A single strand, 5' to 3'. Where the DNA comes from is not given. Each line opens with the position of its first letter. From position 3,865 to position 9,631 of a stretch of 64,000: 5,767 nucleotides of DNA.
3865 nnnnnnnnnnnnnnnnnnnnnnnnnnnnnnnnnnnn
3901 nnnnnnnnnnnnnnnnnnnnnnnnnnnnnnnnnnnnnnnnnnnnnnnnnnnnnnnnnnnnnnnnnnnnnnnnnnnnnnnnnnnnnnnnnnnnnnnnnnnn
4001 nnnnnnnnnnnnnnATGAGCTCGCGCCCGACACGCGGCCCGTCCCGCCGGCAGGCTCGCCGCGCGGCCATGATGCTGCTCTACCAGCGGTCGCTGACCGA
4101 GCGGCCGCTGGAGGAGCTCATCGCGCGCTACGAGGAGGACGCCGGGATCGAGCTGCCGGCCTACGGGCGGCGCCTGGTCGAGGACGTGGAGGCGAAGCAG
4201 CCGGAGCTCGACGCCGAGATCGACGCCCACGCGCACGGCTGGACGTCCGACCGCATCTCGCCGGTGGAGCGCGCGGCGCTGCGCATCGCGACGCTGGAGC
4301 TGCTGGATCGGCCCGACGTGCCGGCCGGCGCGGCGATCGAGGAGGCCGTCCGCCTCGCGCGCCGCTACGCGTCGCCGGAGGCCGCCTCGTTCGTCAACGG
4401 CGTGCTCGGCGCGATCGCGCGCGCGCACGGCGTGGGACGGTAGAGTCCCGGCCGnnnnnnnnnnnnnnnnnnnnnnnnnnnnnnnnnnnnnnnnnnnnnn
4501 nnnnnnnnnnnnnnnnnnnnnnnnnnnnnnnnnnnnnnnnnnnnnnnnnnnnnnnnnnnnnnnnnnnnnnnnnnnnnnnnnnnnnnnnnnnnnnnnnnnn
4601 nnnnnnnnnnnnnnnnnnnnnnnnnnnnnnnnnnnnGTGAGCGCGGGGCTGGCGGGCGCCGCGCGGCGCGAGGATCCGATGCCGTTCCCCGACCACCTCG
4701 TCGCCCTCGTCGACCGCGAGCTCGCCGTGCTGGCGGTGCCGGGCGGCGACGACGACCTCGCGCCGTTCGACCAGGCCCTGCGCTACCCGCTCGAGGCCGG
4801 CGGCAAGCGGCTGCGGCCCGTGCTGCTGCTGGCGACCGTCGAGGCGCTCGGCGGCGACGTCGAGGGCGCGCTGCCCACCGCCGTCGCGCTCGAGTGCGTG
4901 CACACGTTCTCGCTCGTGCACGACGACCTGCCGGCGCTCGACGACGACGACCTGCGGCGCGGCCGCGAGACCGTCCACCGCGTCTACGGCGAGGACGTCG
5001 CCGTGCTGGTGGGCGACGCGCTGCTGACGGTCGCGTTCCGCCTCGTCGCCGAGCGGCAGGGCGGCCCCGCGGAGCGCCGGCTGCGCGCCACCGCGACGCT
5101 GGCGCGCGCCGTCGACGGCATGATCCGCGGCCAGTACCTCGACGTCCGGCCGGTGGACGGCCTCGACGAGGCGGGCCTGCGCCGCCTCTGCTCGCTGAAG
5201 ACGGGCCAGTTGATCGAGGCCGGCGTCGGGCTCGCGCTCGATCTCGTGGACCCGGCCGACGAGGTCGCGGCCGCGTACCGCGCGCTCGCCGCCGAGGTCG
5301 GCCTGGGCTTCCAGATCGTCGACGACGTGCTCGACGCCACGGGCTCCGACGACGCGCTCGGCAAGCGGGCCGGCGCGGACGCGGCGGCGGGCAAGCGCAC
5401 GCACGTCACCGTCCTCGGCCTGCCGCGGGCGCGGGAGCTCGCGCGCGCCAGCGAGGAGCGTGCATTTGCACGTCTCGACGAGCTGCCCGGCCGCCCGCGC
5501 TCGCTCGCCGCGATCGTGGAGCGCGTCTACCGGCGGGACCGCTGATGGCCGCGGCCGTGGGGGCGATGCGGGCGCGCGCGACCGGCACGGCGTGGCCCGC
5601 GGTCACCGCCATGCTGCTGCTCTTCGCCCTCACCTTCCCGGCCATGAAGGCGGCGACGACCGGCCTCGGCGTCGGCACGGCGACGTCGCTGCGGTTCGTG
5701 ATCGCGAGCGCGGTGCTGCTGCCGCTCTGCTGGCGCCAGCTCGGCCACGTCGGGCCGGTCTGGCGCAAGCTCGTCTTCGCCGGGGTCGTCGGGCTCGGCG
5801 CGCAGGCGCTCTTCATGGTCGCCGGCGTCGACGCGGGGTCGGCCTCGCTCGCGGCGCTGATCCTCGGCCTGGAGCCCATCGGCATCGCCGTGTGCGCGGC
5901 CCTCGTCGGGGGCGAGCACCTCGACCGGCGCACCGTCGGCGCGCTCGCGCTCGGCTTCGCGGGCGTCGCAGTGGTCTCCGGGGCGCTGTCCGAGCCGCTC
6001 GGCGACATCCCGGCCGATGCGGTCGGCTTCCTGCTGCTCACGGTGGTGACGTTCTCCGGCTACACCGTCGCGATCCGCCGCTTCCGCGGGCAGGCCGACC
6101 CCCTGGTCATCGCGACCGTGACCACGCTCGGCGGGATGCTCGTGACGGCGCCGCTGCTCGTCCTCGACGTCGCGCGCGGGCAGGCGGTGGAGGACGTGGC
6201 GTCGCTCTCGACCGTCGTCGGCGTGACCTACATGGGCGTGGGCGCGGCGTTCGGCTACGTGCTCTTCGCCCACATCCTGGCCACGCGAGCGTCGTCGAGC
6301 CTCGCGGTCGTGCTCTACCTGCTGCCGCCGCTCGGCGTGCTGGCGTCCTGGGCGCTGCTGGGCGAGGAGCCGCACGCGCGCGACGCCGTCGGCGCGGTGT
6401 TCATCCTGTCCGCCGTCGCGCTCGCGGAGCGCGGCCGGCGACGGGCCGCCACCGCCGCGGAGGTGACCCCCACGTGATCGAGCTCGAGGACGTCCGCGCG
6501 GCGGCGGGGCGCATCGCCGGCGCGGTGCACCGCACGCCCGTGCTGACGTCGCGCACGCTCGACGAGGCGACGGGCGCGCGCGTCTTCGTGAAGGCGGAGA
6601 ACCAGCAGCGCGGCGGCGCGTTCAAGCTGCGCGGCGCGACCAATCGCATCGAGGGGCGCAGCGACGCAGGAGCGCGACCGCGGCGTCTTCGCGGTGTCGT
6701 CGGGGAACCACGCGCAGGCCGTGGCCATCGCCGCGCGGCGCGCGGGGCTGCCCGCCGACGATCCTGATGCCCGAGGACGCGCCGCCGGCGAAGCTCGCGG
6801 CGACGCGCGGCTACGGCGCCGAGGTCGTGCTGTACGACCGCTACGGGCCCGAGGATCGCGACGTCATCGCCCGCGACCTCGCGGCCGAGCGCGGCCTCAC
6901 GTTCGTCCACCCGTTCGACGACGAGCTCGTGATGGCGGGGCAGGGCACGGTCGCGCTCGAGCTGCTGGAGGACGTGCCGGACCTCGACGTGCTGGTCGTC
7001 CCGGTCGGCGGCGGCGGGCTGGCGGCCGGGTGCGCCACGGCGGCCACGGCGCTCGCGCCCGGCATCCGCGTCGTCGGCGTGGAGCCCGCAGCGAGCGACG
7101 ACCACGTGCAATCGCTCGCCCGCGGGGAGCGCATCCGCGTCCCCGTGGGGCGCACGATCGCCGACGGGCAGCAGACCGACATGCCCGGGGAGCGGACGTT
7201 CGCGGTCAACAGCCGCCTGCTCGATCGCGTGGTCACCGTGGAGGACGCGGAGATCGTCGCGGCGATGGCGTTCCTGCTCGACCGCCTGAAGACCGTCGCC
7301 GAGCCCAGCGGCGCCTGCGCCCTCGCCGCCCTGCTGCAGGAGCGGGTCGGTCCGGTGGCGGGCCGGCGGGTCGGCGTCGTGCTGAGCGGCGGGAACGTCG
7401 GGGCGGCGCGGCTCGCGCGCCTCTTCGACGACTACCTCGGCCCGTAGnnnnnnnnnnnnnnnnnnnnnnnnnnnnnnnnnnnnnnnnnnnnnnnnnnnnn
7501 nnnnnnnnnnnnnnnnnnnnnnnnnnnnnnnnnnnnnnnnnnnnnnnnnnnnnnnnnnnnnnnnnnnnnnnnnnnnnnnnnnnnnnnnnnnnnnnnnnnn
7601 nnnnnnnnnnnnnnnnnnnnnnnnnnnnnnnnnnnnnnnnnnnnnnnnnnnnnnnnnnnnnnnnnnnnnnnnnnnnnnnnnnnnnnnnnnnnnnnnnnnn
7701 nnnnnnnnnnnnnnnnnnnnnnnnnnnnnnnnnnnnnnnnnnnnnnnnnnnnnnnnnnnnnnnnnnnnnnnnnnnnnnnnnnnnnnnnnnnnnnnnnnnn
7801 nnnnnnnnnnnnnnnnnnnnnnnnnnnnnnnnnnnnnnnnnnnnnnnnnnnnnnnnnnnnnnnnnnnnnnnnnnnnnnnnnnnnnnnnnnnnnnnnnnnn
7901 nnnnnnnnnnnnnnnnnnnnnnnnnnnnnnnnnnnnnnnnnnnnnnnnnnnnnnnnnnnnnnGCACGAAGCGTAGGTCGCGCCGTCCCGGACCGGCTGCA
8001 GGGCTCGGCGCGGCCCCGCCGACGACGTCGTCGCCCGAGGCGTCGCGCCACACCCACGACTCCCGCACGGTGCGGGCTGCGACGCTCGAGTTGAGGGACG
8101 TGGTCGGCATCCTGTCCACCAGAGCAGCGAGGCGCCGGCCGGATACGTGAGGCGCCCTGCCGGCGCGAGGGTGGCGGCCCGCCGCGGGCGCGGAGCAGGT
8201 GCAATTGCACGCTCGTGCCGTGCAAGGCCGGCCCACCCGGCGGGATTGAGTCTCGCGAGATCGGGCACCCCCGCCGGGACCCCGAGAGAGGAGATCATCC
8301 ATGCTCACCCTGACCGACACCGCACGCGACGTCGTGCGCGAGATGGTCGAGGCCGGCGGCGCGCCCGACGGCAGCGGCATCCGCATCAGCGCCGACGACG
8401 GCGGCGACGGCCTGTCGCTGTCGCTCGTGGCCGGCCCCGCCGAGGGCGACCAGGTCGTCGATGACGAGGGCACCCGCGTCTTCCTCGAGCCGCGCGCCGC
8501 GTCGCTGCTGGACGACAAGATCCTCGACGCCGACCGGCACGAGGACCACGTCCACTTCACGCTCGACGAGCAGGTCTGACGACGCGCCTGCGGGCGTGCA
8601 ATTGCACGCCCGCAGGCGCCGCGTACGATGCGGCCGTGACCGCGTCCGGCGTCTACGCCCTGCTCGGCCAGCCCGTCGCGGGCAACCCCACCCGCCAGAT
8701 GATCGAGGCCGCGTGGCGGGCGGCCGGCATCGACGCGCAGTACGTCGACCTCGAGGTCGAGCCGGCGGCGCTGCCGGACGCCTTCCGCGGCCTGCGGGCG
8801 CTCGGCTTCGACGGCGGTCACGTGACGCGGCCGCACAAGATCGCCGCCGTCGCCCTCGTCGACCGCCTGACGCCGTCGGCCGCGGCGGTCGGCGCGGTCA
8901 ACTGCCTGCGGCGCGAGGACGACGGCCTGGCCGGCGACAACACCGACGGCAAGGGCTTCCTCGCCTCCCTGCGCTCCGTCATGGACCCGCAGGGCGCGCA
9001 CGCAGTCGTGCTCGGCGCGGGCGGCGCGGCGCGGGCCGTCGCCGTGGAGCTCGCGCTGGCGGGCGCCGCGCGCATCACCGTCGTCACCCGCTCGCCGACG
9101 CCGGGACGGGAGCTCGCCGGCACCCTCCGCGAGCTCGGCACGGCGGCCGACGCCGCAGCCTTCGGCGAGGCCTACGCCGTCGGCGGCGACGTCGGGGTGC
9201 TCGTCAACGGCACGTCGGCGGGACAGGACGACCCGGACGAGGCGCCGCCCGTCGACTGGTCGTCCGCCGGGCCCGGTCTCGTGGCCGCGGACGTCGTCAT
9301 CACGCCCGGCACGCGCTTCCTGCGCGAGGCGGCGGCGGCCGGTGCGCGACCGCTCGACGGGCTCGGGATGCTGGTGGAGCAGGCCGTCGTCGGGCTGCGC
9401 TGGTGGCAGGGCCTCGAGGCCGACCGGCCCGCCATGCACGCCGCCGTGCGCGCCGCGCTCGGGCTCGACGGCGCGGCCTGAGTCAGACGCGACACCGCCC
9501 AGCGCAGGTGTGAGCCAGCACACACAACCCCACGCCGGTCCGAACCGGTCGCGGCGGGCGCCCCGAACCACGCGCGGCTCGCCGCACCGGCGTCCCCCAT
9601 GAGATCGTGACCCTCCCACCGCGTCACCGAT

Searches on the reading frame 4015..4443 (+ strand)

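Call 34: search_protein_families(library=pfam, proteins=[window:4015-4443:+], max_evalue=0.0001)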
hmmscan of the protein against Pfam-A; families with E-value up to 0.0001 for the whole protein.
window:4015-4443:+ (142 aa): 1 family
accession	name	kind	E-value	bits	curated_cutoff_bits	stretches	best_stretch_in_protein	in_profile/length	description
PF01029.23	NusB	-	9.4e-30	104.1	23.1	1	12-136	1-133/133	NusB family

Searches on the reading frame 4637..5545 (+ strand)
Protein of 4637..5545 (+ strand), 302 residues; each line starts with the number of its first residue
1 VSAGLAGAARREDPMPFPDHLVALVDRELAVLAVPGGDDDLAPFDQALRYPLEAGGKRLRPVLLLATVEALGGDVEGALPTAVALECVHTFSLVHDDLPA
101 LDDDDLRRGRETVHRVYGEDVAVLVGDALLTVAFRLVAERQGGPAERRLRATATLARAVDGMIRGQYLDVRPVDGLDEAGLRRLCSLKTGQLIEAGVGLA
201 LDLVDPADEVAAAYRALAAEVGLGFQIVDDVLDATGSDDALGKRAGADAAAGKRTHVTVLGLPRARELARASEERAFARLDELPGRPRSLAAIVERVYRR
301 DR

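Call 34: search_protein_families(library=pfam, proteins=[window:4637-5545:+], max_evalue=0.0001)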
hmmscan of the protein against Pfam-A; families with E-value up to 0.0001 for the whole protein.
window:4637-5545:+ (302 aa): 1 family
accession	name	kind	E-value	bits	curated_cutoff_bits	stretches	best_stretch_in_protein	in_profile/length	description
PF00348.22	polyprenyl_synt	-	9.4e-53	179.4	27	1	44-268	4-225/251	Polyprenyl synthetase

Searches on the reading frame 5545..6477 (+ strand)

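Call 34: search_protein_families(library=pfam, proteins=[window:5545-6477:+], max_evalue=0.0001)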
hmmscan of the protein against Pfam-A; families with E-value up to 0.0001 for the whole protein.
window:5545-6477:+ (310 aa): 1 family
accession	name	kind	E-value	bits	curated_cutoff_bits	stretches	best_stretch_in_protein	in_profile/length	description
PF00892.27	EamA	-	6.2e-30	104.7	28.2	2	23-145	10-134/135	EamA-like transporter family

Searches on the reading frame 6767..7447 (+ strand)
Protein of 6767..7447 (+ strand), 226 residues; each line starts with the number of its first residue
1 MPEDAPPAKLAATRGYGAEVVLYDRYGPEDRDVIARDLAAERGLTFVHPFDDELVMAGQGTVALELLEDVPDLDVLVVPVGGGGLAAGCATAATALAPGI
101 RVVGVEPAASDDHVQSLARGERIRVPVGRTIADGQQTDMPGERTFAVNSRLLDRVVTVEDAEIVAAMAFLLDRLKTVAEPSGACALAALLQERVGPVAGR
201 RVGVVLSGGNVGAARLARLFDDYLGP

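Call 34: search_protein_families(library=pfam, proteins=[window:6767-7447:+], max_evalue=0.0001)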
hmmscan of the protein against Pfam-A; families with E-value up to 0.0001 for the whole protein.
window:6767-7447:+ (226 aa): 1 family
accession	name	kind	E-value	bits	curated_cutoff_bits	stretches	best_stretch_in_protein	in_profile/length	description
PF00291.31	PALP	-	7.5e-53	180.2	35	1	1-208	85-295/295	Pyridoxal-phosphate dependent enzyme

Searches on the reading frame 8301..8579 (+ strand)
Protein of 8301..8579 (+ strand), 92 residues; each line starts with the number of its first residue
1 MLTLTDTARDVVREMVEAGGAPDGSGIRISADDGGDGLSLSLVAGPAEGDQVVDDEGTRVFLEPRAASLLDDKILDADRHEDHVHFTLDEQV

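Call 34: search_protein_families(library=pfam, proteins=[window:8301-8579:+], max_evalue=0.0001)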
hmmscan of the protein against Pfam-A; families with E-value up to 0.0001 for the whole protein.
window:8301-8579:+ (92 aa): 1 family
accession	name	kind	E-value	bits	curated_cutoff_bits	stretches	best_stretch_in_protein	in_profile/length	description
PF01521.26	Fe-S_biosyn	-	8.4e-07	29.6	26.3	1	2-91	3-100/110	Iron-sulphur cluster biosynthesis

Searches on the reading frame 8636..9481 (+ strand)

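Call 34: search_protein_families(library=pfam, proteins=[window:8636-9481:+], max_evalue=0.0001)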
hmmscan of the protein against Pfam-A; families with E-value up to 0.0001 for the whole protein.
window:8636-9481:+ (281 aa): 2 families
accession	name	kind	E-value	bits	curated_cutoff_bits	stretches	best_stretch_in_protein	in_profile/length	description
PF08501.16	Shikimate_dh_N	-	4.8e-18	65.6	27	1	9-91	1-83/83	Shikimate dehydrogenase substrate binding domain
PF18317.6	SDH_C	-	1.1e-07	31.9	25.8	1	242-272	1-31/31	Shikimate 5'-dehydrogenase C-terminal domain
